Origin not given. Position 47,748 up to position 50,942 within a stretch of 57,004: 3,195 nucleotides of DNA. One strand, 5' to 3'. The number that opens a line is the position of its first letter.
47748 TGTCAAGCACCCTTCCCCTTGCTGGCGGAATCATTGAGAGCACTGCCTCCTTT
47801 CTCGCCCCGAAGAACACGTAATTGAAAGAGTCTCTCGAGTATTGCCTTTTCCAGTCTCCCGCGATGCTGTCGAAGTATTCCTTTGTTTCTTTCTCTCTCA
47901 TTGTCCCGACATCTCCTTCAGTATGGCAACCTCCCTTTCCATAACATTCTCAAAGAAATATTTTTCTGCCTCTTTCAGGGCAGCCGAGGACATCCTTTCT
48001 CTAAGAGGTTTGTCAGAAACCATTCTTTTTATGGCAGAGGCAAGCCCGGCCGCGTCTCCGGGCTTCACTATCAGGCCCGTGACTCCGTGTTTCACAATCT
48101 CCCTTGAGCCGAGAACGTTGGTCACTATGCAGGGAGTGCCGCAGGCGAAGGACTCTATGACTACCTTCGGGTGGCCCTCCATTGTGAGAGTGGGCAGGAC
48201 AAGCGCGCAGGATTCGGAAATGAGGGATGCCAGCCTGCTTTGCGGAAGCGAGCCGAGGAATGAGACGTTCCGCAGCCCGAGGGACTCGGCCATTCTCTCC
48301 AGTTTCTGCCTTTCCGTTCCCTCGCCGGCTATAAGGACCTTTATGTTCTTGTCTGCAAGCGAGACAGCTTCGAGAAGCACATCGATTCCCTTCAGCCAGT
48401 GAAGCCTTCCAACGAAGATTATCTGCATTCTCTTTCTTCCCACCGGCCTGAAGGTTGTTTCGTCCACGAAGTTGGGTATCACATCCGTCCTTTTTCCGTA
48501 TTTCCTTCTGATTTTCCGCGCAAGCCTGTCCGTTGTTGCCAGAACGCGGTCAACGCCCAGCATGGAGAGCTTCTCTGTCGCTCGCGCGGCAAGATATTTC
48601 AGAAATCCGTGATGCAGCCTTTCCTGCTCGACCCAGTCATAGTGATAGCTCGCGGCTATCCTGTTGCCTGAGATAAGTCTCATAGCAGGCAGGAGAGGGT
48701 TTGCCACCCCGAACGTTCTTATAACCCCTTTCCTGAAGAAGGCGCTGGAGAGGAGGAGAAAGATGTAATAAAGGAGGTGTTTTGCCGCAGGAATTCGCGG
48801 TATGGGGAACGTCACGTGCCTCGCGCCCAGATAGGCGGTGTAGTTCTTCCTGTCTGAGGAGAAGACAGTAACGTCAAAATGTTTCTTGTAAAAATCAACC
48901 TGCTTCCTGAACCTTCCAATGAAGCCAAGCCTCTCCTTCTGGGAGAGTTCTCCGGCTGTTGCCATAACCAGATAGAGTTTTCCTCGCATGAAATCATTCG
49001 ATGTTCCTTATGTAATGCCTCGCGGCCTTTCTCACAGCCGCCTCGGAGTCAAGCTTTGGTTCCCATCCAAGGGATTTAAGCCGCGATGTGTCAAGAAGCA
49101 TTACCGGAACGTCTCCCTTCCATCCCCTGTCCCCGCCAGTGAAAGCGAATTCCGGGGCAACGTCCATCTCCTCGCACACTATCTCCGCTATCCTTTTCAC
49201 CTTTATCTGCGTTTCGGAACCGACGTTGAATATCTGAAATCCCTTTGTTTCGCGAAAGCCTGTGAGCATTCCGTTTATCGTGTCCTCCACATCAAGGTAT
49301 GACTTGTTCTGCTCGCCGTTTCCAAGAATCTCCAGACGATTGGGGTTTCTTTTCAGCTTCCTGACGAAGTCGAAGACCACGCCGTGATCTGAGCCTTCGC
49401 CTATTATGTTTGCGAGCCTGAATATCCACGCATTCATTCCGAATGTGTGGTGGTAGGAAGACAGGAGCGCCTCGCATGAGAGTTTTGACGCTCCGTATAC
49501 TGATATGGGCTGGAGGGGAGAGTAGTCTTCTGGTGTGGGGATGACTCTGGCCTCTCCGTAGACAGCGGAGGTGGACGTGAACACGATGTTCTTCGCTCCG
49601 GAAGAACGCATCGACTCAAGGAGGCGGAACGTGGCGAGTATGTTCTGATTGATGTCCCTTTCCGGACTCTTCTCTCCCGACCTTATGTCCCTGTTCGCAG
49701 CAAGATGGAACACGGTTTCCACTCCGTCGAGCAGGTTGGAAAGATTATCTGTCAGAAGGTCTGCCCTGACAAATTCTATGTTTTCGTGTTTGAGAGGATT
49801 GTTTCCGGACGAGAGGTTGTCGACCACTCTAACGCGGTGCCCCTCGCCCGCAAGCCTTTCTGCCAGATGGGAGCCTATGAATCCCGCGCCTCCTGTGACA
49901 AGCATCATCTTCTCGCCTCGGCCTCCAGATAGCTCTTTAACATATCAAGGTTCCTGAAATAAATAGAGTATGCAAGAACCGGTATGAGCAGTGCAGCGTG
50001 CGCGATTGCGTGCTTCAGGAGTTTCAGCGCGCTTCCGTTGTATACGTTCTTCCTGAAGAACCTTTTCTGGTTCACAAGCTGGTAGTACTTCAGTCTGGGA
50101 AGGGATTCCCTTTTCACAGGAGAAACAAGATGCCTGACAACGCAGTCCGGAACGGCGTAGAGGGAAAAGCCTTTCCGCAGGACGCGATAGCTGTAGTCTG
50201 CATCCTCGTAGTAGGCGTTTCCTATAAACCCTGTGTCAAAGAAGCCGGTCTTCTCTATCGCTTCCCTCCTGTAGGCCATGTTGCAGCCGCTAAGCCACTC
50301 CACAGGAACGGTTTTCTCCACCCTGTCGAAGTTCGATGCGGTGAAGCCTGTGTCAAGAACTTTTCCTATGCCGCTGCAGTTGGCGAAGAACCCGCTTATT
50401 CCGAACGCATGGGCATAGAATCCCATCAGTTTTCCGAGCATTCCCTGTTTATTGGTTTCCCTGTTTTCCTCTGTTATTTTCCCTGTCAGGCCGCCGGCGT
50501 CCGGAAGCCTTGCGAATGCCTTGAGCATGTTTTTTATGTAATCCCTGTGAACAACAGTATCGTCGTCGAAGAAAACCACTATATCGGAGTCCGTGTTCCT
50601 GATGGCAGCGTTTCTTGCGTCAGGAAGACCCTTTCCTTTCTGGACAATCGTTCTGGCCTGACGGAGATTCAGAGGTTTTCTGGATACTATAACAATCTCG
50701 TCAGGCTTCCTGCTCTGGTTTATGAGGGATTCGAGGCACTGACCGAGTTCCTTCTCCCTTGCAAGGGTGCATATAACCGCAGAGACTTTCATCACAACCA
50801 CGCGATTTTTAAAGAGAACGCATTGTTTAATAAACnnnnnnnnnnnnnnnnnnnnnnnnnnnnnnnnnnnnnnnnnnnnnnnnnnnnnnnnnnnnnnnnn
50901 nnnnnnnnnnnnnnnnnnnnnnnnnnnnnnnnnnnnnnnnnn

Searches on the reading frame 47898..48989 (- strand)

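Call 13: search_protein_families(library=pfam, proteins=[window:47898-48989:-], max_evalue=0.001)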
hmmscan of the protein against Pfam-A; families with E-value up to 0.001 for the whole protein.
window:47898-48989:- (363 aa): 6 families
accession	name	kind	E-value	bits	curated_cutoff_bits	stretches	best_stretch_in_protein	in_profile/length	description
PF00534.26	Glycos_transf_1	-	1.9e-41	141.9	26.4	1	186-338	14-170/172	Glycosyl transferases group 1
PF13692.12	Glyco_trans_1_4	-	1.4e-34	119.8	27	1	189-326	3-142/142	Glycosyl transferases group 1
PF13439.12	Glyco_transf_4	-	2.4e-09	37.9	28.5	1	37-177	19-168/170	Glycosyltransferase Family 4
PF20706.3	GT4-conflict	-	1.3e-05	24.9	26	1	117-306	120-327/385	Family 4 Glycosyltransferase in conflict systems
PF13524.12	Glyco_trans_1_2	-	1.5e-05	25.4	25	1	205-343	5-131/144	Glycosyl transferase-like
PF13579.12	Glyco_trans_4_4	-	0.0006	20.6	29.7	0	40-173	21-157/158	Glycosyl transferase 4-like domain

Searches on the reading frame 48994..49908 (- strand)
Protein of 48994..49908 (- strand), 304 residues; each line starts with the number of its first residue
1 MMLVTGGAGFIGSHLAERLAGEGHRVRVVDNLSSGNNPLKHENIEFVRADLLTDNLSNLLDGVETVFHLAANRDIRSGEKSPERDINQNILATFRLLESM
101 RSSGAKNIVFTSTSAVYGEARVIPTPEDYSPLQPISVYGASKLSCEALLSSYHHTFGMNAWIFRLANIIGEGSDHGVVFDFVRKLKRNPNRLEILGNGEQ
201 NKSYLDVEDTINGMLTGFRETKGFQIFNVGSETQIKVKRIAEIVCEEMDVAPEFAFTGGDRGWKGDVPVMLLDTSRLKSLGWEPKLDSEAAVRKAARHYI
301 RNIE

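Call 39: search_protein_families(library=ncbifam, proteins=[window:48994-49908:-], max_evalue=0.0001)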
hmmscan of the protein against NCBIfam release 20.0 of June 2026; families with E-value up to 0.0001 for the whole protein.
window:48994-49908:- (304 aa): 29 families (the best 25 are shown)
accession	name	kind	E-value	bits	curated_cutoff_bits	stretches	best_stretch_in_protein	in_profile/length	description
TIGR01179.1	galE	equivalog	3.1e-41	141.3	262.3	1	2-295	2-320/332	UDP-glucose 4-epimerase GalE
TIGR01181.1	dTDP_gluc_dehyt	equivalog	6.3e-40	137.2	365.1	1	2-302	2-314/321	dTDP-glucose 4,6-dehydratase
TIGR04180.1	EDH_00030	hypoth_equivalog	4.2e-37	127.8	475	1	2-285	1-295/297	NAD-dependent 4,6-dehydratase LegB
TIGR02197.1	heptose_epim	equivalog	1.6e-23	83.3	274.6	1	2-251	1-263/316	ADP-glyceromanno-heptose 6-epimerase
NF007956.0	PRK10675.1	subfamily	1.7e-21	76.8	394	1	2-154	3-165/338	UDP-glucose 4-epimerase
TIGR03466.1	HpnA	hypoth_equivalog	2.5e-21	75.9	367.65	1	2-163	3-165/327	hopanoid-associated sugar epimerase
NF043036.1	ErythonDh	equivalog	1.6e-18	67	325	1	2-166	3-177/321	D-erythronate dehydrogenase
NF007582.0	PRK10217.1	equivalog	3.8e-17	62.4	698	1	2-302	4-334/355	dTDP-glucose 4,6-dehydratase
TIGR02622.1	CDP_4_6_dhtase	equivalog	8.1e-16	58.1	278.45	1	2-300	7-331/352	CDP-glucose 4,6-dehydratase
NF047922.1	GDPFucSynFcl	equivalog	1.4e-15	57.6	500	1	3-303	6-305/308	GDP-L-fucose synthase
NF007490.0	PRK10084.1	subfamily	2.8e-15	56.2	649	1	2-302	3-337/361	dTDP-glucose 4,6-dehydratase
NF008872.0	PRK11908.1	equivalog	5.7e-13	48.6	294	1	2-255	4-278/349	bifunctional UDP-4-keto-pentose/UDP-xylose synthase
NF052578.1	StrlDmthSdmBMthl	equivalog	2.2e-12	47.4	600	1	2-147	3-149/328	sterol demethylase protein SdmB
NF042422.1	oxyalk_red_OleD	equivalog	3.5e-12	46.3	580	1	2-200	3-197/329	2-alkyl-3-oxoalkanoate reductase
TIGR01214.1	rmlD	equivalog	4.4e-12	45.7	224.05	1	2-195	2-176/285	dTDP-4-dehydrorhamnose reductase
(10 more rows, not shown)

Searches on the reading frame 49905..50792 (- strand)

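Call 39: search_protein_families(library=ncbifam, proteins=[window:49905-50792:-], max_evalue=0.0001)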
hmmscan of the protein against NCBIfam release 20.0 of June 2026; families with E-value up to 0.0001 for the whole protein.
window:49905-50792:- (295 aa): 9 families
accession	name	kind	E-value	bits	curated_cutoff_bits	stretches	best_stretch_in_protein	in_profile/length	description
NF038299.1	EPS_HpsN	equivalog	1.5e-21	76.7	425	1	2-223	2-222/317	hormogonium polysaccharide biosynthesis glycosyltransferase HpsN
TIGR03965.1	mycofact_glyco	equivalog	6e-14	51.8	280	2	2-106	75-191/467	mycofactocin biosynthesis glycosyltransferase MftF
NF041875.1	EPS_EpsD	equivalog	7.1e-13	48.6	370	1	3-94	1-105/325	exopolysaccharide biosynthesis glycosyltransferase EpsD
NF041394.1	GtaseAglG_Halo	equivalog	1.8e-10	40.6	440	1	1-109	1-122/304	glucosyl-dolichyl phosphate glucuronosyltransferase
NF038302.1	EPS_HpsE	equivalog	1.4e-08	34.1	300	1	47-109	65-127/307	hormogonium polysaccharide biosynthesis glycosyltransferase HpsE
TIGR03937.1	PgaC_IcaA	equivalog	3.3e-07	29.6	422.3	0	47-122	103-175/407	poly-beta-1,6-N-acetyl-D-glucosamine synthase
TIGR03111.1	glyc2_xrt_Gpos1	hypoth_equivalog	1.7e-06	27.1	363.95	1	50-115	113-178/439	TIGR03111 family XrtG-associated glycosyltransferase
TIGR01556.1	rhamnosyltran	subfamily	3.4e-06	26.5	200.55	0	168-224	151-203/281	rhamnosyltransferase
TIGR04242.1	nodulat_NodC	equivalog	4e-06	26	550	1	49-113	112-175/395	chitooligosaccharide synthase NodC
